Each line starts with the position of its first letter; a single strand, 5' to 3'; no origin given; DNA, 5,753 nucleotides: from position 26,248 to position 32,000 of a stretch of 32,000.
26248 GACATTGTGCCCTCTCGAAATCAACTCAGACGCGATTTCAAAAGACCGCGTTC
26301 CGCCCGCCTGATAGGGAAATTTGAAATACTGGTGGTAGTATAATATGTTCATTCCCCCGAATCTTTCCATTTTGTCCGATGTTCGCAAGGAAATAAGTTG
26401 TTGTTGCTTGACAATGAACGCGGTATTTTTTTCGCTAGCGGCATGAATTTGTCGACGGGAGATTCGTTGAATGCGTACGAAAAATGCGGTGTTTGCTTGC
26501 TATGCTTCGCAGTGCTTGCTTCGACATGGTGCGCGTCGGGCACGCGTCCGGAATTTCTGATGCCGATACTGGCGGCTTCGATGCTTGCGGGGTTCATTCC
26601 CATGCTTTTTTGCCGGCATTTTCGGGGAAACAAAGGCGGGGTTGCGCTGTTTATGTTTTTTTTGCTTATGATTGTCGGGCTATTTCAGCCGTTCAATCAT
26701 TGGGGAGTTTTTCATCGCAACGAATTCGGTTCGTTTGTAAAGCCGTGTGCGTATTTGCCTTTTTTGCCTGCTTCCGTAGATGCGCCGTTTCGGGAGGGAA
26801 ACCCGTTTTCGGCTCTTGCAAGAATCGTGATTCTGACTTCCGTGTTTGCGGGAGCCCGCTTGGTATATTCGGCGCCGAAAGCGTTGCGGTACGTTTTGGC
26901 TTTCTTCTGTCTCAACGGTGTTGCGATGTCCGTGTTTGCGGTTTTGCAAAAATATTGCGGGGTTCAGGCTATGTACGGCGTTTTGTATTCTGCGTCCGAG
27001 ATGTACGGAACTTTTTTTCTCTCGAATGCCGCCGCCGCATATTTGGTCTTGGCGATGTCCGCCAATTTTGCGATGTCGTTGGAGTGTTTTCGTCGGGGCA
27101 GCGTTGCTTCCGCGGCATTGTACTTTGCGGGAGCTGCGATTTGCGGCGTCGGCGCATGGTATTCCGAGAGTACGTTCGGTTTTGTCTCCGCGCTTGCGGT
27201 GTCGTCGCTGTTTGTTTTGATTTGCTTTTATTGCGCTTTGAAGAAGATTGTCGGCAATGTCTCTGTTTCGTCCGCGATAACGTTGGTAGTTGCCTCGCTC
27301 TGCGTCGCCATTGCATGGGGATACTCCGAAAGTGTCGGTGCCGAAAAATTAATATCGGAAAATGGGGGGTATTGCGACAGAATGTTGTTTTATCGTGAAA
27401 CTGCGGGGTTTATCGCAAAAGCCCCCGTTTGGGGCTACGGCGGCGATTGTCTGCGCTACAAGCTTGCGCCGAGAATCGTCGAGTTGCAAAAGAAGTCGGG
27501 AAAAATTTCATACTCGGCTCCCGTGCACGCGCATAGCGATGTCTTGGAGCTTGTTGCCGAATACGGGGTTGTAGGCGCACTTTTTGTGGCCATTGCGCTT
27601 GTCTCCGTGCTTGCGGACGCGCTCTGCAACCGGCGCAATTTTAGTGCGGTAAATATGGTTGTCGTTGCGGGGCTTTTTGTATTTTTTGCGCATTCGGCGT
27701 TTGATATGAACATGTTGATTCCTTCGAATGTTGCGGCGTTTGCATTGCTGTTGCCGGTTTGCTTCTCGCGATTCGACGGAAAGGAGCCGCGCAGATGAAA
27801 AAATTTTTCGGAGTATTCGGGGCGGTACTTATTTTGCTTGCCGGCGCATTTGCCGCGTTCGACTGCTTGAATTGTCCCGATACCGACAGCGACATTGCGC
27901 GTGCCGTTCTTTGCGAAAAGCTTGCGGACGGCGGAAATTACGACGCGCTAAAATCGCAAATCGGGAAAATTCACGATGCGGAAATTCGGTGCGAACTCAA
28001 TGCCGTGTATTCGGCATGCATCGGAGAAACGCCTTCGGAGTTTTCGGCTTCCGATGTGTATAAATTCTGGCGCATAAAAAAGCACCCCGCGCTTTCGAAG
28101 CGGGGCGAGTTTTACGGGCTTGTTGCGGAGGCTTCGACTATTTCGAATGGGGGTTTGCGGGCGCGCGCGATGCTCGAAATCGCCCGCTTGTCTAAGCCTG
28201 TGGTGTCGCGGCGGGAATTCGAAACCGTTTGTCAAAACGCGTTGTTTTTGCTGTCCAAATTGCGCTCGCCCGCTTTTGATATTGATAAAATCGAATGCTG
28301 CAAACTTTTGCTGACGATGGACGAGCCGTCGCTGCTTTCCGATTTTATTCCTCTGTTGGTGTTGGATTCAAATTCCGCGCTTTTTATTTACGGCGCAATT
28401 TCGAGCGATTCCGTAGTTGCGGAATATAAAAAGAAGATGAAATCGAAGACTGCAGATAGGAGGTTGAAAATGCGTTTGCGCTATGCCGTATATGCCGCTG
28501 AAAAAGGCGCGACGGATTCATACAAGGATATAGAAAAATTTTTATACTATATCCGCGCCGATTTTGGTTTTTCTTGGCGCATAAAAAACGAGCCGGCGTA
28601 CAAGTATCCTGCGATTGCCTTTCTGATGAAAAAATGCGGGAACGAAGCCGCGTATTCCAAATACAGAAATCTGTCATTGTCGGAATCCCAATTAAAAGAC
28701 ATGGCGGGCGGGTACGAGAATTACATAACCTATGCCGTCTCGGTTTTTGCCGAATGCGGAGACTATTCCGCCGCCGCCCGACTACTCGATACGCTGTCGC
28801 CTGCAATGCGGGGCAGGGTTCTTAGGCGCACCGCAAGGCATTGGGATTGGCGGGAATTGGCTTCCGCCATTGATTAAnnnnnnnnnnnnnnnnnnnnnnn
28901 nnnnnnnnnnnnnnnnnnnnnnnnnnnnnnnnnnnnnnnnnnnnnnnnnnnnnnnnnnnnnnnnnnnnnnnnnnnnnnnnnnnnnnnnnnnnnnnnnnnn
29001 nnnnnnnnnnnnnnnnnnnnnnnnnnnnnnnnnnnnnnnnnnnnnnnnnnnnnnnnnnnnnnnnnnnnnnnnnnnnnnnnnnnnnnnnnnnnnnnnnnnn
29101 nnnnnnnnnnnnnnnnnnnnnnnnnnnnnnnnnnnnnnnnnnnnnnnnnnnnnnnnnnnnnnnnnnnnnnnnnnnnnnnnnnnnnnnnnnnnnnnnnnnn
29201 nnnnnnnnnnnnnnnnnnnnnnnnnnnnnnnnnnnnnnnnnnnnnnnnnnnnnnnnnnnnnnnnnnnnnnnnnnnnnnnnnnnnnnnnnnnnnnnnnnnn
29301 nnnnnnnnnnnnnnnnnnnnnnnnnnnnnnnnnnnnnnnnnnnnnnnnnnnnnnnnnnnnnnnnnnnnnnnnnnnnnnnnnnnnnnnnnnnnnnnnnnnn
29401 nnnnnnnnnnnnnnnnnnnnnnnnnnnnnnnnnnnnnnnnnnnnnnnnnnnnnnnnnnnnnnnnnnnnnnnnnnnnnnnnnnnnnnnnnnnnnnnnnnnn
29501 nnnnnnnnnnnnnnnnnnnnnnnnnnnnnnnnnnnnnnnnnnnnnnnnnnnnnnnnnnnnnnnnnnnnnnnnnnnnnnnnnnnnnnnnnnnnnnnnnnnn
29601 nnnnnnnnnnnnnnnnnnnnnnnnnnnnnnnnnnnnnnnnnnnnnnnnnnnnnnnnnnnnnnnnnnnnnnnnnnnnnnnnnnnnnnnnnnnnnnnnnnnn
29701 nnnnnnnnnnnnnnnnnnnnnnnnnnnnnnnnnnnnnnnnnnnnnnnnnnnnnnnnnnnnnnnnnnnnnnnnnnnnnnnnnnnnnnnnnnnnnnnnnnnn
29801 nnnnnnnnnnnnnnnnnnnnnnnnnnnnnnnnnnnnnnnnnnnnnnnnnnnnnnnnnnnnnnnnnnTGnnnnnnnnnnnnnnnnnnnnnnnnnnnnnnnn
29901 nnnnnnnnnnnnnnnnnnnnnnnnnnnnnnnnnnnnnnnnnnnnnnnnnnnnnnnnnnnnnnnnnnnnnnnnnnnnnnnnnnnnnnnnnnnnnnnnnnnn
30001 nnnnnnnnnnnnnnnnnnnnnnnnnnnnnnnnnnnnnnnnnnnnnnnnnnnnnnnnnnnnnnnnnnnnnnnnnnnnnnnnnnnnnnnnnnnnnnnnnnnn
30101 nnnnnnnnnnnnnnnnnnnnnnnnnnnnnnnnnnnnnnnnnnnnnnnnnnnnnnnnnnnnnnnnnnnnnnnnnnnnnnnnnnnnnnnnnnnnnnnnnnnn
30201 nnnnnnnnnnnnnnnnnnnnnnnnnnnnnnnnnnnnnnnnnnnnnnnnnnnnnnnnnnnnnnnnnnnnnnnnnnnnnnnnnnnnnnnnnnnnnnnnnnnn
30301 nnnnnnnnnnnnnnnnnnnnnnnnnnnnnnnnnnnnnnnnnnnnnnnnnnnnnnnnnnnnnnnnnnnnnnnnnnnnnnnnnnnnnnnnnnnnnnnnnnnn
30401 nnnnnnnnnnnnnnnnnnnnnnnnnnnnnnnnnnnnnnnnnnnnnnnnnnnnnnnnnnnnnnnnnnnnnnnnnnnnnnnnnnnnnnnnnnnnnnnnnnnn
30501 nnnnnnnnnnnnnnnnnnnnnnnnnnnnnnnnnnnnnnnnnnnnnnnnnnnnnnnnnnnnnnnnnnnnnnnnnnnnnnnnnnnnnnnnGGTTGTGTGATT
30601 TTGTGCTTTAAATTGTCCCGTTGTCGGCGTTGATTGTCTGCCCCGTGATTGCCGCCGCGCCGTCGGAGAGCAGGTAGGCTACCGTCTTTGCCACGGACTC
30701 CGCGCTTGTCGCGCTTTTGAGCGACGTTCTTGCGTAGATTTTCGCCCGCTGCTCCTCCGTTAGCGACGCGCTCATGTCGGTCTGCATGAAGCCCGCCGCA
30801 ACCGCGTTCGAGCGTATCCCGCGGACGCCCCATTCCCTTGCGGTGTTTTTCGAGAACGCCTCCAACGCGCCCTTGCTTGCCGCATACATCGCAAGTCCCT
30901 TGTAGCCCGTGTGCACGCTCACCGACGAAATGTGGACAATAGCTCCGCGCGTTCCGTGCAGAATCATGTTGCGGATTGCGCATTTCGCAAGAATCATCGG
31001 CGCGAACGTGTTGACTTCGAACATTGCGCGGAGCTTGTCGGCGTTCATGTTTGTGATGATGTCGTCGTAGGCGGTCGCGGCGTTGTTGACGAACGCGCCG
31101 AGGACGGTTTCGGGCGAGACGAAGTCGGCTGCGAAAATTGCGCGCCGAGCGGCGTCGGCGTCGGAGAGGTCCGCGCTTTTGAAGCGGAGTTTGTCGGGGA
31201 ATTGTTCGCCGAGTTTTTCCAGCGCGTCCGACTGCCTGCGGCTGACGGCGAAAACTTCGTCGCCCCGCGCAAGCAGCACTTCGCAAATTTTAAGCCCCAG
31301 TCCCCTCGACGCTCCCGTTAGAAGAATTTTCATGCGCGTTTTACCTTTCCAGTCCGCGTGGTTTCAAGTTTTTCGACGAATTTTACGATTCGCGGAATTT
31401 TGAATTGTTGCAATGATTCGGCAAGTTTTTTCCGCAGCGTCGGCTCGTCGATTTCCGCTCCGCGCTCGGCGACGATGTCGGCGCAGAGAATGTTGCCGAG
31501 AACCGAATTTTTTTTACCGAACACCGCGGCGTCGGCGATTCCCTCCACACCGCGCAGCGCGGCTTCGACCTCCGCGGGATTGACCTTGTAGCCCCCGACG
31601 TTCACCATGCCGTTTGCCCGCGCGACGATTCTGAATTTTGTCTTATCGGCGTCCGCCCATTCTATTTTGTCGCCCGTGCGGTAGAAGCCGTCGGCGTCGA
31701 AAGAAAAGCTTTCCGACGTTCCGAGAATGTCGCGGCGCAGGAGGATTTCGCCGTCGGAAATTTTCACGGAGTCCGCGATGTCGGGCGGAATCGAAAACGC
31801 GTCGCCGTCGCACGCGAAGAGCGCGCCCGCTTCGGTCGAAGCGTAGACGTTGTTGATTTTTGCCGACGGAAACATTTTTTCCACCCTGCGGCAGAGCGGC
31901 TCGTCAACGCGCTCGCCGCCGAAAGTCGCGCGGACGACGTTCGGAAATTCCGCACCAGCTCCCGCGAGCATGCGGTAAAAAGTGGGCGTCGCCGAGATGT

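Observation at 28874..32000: Translationally coupled AMP-ligase, SDR, EpsI and exosortase operon with non-canonical order and partners, and no PEP-CTERM substrate in view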

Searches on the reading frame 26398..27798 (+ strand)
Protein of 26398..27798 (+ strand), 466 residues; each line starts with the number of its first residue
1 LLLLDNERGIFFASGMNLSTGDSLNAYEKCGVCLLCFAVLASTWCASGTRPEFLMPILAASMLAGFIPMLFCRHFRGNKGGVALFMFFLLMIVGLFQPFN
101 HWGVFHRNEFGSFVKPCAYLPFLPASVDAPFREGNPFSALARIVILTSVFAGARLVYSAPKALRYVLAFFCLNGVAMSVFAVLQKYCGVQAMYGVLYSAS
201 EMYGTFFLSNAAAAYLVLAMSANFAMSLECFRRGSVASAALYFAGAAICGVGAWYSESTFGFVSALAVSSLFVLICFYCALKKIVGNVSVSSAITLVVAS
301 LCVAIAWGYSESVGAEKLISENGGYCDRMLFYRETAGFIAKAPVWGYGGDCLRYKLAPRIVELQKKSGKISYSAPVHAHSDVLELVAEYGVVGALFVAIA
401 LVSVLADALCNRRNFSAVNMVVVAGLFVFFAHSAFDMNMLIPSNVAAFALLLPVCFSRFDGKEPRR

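Call 7: search_protein_families(library=pfam, proteins=[window:26398-27798:+], max_evalue=0.001)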
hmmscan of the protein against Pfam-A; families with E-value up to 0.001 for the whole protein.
window:26398-27798:+ (466 aa): 1 family
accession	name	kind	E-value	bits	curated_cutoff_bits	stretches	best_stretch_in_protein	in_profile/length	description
PF04932.20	Wzy_C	-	4.1e-09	36.8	31.7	1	245-397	2-148/149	O-Antigen ligase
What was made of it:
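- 19702..27798 (.): Remainder of the Wzx/Wzy-type polysaccharide locus in the window: short UDPG-dehydrogenase-like ORF, three GT4 glycosyltransferases, a GINT1_N protein and two Wzy_C-like polymerases. Pfam hits in call 7.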

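Call 59: search_protein_families(library=ncbifam, proteins=[window:26398-27798:+], max_evalue=0.00001)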
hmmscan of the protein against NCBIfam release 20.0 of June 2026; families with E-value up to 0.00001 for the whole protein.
window:26398-27798:+ (466 aa): 0 families

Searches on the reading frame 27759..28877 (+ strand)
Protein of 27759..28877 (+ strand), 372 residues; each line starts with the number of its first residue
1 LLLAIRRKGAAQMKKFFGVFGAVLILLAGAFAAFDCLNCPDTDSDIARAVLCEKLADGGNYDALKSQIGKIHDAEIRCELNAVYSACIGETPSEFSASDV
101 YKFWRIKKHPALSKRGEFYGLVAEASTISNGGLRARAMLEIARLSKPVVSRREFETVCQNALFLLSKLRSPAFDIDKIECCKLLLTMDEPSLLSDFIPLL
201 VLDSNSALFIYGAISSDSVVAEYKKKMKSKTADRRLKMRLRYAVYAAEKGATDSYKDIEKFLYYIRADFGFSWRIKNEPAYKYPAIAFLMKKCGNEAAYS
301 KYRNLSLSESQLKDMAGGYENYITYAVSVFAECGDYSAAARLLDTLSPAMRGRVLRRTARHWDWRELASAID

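Call 7: search_protein_families(library=pfam, proteins=[window:27759-28877:+], max_evalue=0.001)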
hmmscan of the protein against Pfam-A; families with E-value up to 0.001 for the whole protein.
window:27759-28877:+ (372 aa): 0 families

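Call 9: search_protein_families(library=ncbifam, proteins=[window:27759-28877:+], max_evalue=0.001)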
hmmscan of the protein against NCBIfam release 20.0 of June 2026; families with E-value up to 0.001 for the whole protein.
window:27759-28877:+ (372 aa): 0 families

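Call 48: search_protein_families(library=pfam, proteins=[window:27759-28877:+], max_evalue=0.01)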
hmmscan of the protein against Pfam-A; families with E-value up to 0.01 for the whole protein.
window:27759-28877:+ (372 aa): 0 families
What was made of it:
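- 27759..28877 (+): Convergent ORF (372 aa as listed, 360 aa as called) with an N-terminal hydrophobic segment; its stop overlaps the exosortase stop (TTAA). Neighbour, not part of the operon. No Pfam or NCBIfam hit (calls 7, 9, 48).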

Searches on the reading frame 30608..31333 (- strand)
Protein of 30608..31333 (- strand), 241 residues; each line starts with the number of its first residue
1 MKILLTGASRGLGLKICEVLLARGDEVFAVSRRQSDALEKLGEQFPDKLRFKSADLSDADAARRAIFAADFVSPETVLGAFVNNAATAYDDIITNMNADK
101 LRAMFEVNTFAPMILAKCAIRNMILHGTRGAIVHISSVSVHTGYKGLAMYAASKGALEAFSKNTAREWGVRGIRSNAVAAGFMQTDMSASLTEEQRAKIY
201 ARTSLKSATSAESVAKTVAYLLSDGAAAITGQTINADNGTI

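Call 3: search_protein_families(library=ncbifam, proteins=[window:30608-31333:-], max_evalue=0.01)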
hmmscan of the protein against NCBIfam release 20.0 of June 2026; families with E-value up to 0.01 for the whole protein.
window:30608-31333:- (241 aa): 236 families (the best 25 are shown)
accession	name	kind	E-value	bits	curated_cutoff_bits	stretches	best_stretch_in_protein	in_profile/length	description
TIGR01830.1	3oxo_ACP_reduc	equivalog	2.7e-47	161.5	297.75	1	4-239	2-237/239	3-oxoacyl-[acyl-carrier-protein] reductase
NF004199.0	PRK05653.1-4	equivalog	1.7e-44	152.3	301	1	3-239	8-244/247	3-oxoacyl-ACP reductase FabG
NF005559.1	PRK07231.1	subfamily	3.8e-42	144.5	215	1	3-240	7-247/249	glucose 1-dehydrogenase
NF009466.0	PRK12826.1-2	subfamily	4.1e-42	144.3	222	1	2-240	5-244/248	3-oxoacyl-ACP reductase FabG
NF047420.2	EF_P_mod_YmfI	equivalog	6.7e-42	143.8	238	1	3-239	2-234/236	elongation factor P 5-aminopentanone reductase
NF004197.0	PRK05653.1-1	equivalog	1.9e-41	142.3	332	1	3-239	10-245/249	3-oxoacyl-ACP reductase FabG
NF004847.0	PRK06198.1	subfamily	1.3e-35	122.9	240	1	3-238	10-253/269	oxidoreductase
NF004198.0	PRK05653.1-3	equivalog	2.5e-35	122.1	296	1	3-239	10-245/248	3-oxoacyl-ACP reductase FabG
NF052558.1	MBtsdlDhBudC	equivalog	6e-35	121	270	1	3-240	6-241/250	meso-2,3-butanediol dehydrogenase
NF009464.0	PRK12824.1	subfamily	6.5e-35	120.9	269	1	4-239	6-241/245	3-oxoacyl-ACP reductase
NF005893.0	PRK07856.1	equivalog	1.2e-34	119.7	255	1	3-238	12-239/255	SDR family oxidoreductase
TIGR01829.1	AcAcCoA_reduct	subfamily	4.3e-34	118.3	302.1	1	4-239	4-239/242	acetoacetyl-CoA reductase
NF006070.0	PRK08213.1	subfamily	1.9e-33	116.1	279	1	4-240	16-256/259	gluconate 5-dehydrogenase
NF006693.0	PRK09242.1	equivalog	1.9e-33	115.7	328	1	2-240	12-253/258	SDR family oxidoreductase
NF005465.0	PRK07060.1-2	equivalog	3.3e-33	115.2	331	1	3-239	8-237/241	short chain dehydrogenase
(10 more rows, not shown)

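Call 4: search_protein_families(library=pfam, proteins=[window:30608-31333:-], max_evalue=0.01)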
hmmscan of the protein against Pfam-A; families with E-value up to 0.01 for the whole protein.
window:30608-31333:- (241 aa): 7 families
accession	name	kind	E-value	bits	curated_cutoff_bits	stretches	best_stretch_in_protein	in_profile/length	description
PF13561.12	adh_short_C2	-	8.3e-42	143.8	27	1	7-239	1-234/236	Enoyl-(Acyl carrier protein) reductase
PF00106.31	adh_short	-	5.4e-39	134.1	26.6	1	3-195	3-194/195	short chain dehydrogenase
PF08659.16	KR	-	6.8e-12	46.1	22.6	1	3-166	3-165/180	KR domain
PF01370.27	Epimerase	-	1.5e-06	28.3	20.9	1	3-172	1-164/240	NAD dependent epimerase/dehydratase family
PF13460.12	NAD_binding_10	-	0.0001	22.7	27.2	1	7-98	1-87/184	NAD(P)H-binding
PF04321.23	RmlD_sub_bind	-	0.00033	20.3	27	1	1-146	1-110/287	RmlD substrate binding domain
PF04860.17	Phage_portal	-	0.0058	16.3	39.1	1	128-216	112-193/321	Phage portal protein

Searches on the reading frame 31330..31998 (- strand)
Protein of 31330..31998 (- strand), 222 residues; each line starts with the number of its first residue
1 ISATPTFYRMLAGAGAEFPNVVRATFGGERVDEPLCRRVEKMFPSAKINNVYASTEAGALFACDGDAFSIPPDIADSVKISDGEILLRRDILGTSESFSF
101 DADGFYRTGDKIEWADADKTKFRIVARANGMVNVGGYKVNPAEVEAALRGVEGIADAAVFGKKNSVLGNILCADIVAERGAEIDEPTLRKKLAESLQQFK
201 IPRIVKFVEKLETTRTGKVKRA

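Call 3: search_protein_families(library=ncbifam, proteins=[window:31330-31998:-], max_evalue=0.01)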
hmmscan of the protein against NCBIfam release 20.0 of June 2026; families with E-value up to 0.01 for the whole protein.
window:31330-31998:- (222 aa): 87 families (the best 25 are shown)
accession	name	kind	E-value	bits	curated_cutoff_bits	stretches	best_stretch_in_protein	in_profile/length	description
NF004837.0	PRK06187.1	subfamily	9.5e-25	86.8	476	1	102-221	398-515/531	long-chain-fatty-acid--CoA ligase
NF005801.1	PRK07656.1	equivalog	4e-23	81.8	657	1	97-220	374-495/500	FadD3 family acyl-CoA ligase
NF009071.0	PRK12406.1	subfamily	8.7e-22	77.2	701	1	100-220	376-494/510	acyl-CoA synthetase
NF004114.0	PRK05605.1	equivalog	1.1e-21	76.8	766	1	102-221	445-562/575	long-chain-fatty-acid--CoA ligase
NF005702.0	PRK07514.1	subfamily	1.1e-21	76.8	558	1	99-221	373-493/506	malonyl-CoA synthase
NF005858.0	PRK07787.1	subfamily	1.1e-19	70.3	575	1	98-221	345-465/471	acyl-CoA synthetase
TIGR03098.1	ligase_PEP_1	hypoth_equivalog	2.6e-19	69.1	592.35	1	114-221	405-511/517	acyl-CoA ligase (AMP-forming), exosortase A system-associated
NF006167.0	PRK08308.1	equivalog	3.3e-19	69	513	1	120-221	305-404/414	acyl-CoA synthetase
NF006572.0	PRK09088.1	equivalog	2.8e-18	65.9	696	1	99-221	361-480/491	acyl-CoA synthetase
NF005863.0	PRK07798.1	subfamily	4e-18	65.3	543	1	109-218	414-521/540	acyl-CoA synthetase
NF005877.1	PRK07824.1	equivalog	2.3e-17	63.1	345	1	91-221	228-355/362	o-succinylbenzoate--CoA ligase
TIGR02275.1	DHB_AMP_lig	equivalog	2.3e-17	62.5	723.55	1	99-221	402-522/526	(2,3-dihydroxybenzoyl)adenylate synthase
NF004814.0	PRK06164.1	equivalog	2.5e-17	62.7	677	1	100-217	402-516/540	acyl-CoA synthetase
NF006181.0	PRK08314.1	subfamily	4.1e-17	61.6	705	1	96-219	421-545/563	long-chain-fatty-acid--CoA ligase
NF004511.1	PRK05852.1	equivalog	7.3e-17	61.2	650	1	99-221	377-497/505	FadD7 family fatty acid--CoA ligase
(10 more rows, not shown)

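Call 4: search_protein_families(library=pfam, proteins=[window:31330-31998:-], max_evalue=0.01)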
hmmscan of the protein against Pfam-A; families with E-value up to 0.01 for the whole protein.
window:31330-31998:- (222 aa): 3 families
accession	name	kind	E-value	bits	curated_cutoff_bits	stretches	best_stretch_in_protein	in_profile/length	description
PF13193.12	AMP-binding_C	-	3.4e-14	54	24.5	1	143-218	1-76/76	AMP-binding enzyme C-terminal domain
PF00501.34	AMP-binding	-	6.1e-06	25.7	29.9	1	2-67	261-331/384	AMP-binding enzyme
PF23562.2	AMP-binding_C_3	-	8.2e-05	23.4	20.8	1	132-196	5-67/124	AMP-binding enzyme C-terminal domain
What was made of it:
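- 31330..32000 (-): C-terminal 222 residues of a 407-aa ANL adenylate-forming ligase (the full gene ends at window-equivalent ~32553); second gene of the cassette. AMP-binding_C 54 bits (call 4).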
